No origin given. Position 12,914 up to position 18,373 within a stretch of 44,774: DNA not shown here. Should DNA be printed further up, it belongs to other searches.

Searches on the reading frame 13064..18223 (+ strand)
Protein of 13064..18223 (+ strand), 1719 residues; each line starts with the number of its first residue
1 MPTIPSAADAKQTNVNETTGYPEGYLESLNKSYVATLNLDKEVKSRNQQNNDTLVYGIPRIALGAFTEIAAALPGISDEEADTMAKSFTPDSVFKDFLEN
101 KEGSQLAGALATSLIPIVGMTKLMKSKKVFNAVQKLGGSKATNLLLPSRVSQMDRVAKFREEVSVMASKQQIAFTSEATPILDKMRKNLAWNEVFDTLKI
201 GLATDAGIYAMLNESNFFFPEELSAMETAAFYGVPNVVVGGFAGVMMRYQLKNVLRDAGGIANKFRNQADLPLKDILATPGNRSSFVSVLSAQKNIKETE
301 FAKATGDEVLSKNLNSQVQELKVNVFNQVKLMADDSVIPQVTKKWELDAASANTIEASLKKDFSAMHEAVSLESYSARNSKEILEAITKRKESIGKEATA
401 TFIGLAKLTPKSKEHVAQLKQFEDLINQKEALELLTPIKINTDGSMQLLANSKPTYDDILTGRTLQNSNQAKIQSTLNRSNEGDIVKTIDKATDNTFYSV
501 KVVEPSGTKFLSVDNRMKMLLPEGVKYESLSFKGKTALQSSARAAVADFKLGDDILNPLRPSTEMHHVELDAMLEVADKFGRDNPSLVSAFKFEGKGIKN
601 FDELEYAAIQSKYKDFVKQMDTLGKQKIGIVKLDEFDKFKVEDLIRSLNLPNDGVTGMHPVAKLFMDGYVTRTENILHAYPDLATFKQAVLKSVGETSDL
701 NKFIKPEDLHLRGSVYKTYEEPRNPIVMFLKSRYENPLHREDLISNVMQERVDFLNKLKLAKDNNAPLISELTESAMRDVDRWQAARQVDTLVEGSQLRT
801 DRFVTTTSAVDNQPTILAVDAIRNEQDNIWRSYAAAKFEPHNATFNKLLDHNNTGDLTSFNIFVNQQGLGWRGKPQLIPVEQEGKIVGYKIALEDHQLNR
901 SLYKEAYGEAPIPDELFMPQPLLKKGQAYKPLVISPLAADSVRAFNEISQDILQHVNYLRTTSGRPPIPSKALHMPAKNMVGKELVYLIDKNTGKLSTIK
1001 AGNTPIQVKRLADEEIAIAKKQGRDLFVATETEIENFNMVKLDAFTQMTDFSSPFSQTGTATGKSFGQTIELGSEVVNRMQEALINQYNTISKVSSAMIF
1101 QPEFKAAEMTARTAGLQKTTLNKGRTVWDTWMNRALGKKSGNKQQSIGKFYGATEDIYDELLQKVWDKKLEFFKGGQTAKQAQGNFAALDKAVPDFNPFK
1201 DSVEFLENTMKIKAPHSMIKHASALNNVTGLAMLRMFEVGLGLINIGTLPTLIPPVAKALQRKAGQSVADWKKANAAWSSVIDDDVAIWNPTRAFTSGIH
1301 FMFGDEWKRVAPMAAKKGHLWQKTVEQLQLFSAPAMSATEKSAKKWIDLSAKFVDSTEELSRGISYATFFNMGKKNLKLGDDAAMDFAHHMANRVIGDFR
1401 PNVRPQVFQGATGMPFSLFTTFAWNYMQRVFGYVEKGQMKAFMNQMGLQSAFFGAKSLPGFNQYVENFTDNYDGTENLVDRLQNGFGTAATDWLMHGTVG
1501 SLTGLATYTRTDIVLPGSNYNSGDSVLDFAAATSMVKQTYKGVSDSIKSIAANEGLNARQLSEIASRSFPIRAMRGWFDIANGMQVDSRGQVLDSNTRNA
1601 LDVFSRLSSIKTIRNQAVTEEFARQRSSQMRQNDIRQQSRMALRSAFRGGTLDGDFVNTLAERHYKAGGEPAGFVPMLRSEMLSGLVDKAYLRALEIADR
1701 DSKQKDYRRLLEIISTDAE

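Call 17: search_protein_families(library=phrogs, proteins=[window:13064-18223:+], max_evalue=0.001)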
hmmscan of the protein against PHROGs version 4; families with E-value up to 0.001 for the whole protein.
window:13064-18223:+ (1719 aa): 1 family
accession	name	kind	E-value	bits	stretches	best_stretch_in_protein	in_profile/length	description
phrog_16165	-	unknown function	6.8e-18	64.2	1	930-1674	1069-1813/1849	-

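Call 68: search_protein_families(library=ncbifam, proteins=[window:13064-18223:+], max_evalue=0.1)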
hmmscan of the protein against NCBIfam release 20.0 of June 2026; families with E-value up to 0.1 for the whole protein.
window:13064-18223:+ (1719 aa): 0 families

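Call 93: search_protein_families(library=pfam, proteins=[window:13064-18223:+], max_evalue=0.01)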
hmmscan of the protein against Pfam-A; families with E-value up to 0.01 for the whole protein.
window:13064-18223:+ (1719 aa): 0 families
